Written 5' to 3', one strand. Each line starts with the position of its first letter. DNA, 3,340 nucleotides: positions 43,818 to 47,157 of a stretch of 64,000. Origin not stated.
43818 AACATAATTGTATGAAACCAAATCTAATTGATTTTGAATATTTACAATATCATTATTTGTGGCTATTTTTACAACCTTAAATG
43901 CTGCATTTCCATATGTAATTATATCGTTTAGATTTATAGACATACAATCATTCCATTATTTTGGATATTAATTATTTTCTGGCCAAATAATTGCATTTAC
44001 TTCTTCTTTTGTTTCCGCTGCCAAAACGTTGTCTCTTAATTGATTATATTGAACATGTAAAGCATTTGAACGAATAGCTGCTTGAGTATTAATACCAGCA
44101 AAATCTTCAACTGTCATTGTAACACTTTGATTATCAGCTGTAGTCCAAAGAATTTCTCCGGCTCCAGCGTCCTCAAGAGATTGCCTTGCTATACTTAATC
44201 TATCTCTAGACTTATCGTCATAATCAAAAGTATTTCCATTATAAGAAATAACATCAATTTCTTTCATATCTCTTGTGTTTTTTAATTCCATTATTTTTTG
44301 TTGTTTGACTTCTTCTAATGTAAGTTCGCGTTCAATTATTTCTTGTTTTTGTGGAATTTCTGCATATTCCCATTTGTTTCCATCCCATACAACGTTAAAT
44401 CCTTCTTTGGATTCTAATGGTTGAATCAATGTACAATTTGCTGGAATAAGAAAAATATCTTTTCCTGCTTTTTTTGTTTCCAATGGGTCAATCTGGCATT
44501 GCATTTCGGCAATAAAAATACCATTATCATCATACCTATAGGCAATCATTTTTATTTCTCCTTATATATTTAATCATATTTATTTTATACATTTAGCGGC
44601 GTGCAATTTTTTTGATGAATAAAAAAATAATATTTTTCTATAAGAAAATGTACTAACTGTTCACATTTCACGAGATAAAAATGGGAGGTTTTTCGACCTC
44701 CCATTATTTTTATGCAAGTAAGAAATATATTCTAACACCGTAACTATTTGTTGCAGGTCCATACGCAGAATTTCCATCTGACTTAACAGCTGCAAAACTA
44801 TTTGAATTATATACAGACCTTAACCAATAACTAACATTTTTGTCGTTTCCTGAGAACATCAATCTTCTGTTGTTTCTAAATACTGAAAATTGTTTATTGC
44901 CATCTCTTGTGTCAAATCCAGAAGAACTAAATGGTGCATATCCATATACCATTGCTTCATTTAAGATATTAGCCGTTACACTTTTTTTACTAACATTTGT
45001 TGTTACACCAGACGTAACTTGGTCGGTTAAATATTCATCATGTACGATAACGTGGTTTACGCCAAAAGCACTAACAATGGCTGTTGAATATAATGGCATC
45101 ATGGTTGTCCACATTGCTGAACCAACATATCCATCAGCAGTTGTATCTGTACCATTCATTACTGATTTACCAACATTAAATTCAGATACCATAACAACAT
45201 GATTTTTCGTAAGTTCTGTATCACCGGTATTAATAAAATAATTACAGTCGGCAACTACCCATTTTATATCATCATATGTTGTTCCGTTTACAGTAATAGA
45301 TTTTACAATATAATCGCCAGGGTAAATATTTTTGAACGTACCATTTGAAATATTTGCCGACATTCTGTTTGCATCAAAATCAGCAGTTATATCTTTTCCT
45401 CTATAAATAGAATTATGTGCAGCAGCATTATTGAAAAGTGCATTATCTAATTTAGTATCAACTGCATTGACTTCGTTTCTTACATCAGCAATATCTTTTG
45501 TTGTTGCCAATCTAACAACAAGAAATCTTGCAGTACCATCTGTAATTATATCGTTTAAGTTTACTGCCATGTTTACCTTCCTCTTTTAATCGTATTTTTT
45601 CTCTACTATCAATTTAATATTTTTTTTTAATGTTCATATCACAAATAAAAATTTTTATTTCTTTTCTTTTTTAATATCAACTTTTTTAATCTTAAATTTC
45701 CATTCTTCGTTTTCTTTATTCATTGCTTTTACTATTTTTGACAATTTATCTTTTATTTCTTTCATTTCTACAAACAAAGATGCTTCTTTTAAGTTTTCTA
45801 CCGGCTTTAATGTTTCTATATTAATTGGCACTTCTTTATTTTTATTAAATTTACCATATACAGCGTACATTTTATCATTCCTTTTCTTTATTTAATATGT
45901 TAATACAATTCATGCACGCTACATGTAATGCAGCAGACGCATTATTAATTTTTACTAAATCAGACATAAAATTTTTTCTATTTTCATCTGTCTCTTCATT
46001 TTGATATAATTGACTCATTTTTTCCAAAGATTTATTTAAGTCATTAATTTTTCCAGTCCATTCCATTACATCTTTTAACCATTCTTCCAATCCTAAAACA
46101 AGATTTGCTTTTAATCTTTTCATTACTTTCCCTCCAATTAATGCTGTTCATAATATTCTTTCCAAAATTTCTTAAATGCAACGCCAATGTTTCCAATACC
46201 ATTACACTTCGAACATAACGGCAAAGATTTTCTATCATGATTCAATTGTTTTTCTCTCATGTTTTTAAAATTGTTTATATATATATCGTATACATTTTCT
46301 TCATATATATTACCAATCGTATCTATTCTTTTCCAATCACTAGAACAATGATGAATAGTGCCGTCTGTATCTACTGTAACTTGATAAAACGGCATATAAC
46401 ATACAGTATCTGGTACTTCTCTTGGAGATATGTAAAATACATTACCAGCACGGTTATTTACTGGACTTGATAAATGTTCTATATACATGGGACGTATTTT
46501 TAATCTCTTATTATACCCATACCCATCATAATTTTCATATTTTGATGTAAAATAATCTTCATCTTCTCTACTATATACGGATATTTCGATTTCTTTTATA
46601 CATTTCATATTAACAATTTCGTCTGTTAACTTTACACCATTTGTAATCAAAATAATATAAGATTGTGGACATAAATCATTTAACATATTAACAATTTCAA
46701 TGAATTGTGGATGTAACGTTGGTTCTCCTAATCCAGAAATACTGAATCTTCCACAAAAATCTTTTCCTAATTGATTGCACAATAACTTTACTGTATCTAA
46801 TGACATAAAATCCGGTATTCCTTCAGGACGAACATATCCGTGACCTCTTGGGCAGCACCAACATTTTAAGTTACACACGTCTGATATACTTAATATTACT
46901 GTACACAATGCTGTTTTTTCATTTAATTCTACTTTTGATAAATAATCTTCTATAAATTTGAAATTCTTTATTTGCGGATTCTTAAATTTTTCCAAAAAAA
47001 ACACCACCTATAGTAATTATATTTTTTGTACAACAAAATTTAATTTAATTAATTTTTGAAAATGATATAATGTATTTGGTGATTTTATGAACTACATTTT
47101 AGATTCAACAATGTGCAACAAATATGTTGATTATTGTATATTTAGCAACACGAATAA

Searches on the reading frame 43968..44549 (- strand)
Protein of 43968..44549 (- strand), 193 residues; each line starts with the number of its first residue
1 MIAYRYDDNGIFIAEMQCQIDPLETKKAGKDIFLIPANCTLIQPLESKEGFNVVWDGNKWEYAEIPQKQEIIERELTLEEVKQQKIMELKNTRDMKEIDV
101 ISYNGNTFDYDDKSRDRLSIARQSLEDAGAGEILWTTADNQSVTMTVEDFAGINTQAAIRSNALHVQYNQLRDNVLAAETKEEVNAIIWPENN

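Call 12: search_protein_families(library=phrogs, proteins=[window:43968-44549:-], max_evalue=0.001)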
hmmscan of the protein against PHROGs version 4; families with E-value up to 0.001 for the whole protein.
window:43968-44549:- (193 aa): 9 families
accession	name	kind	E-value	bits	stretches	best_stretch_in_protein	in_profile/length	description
phrog_2837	-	tail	2.4e-16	61.1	1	55-187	66-191/202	tail protein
phrog_1807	-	tail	2e-15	58.1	2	75-190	122-240/241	tail fiber protein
phrog_3811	-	unknown function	2.2e-15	57.9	1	73-191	77-198/200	-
phrog_7703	-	unknown function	2.9e-14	54.3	2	74-189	141-263/268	-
phrog_1141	-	tail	9.5e-14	52.5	1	73-186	66-186/194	tail fiber protein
phrog_1348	-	tail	9.1e-12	46.2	1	57-191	44-177/224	tail fiber protein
phrog_10508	-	tail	8.3e-07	30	1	59-155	38-123/159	tail fiber protein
phrog_105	-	tail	3.6e-06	27.5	1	33-64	47-80/239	tail fiber assembly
phrog_8169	-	unknown function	1.5e-05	25.6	1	83-181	107-202/218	-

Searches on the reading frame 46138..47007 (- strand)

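Call 12: search_protein_families(library=phrogs, proteins=[window:46138-47007:-], max_evalue=0.001)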
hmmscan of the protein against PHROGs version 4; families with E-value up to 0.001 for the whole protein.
window:46138-47007:- (289 aa): 4 families
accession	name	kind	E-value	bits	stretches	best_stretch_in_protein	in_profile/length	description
phrog_21308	-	other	9.4e-09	34.9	1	18-124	398-500/735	radical SAM domain-containing protein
phrog_13987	-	other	1.3e-05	25.6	1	34-128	14-105/274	radical SAM domain-containing protein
phrog_27238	-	other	0.00018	21.7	1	36-140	24-120/338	radical SAM domain-containing protein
phrog_15140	-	other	0.00043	20.3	1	43-142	95-190/366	radical SAM domain-containing protein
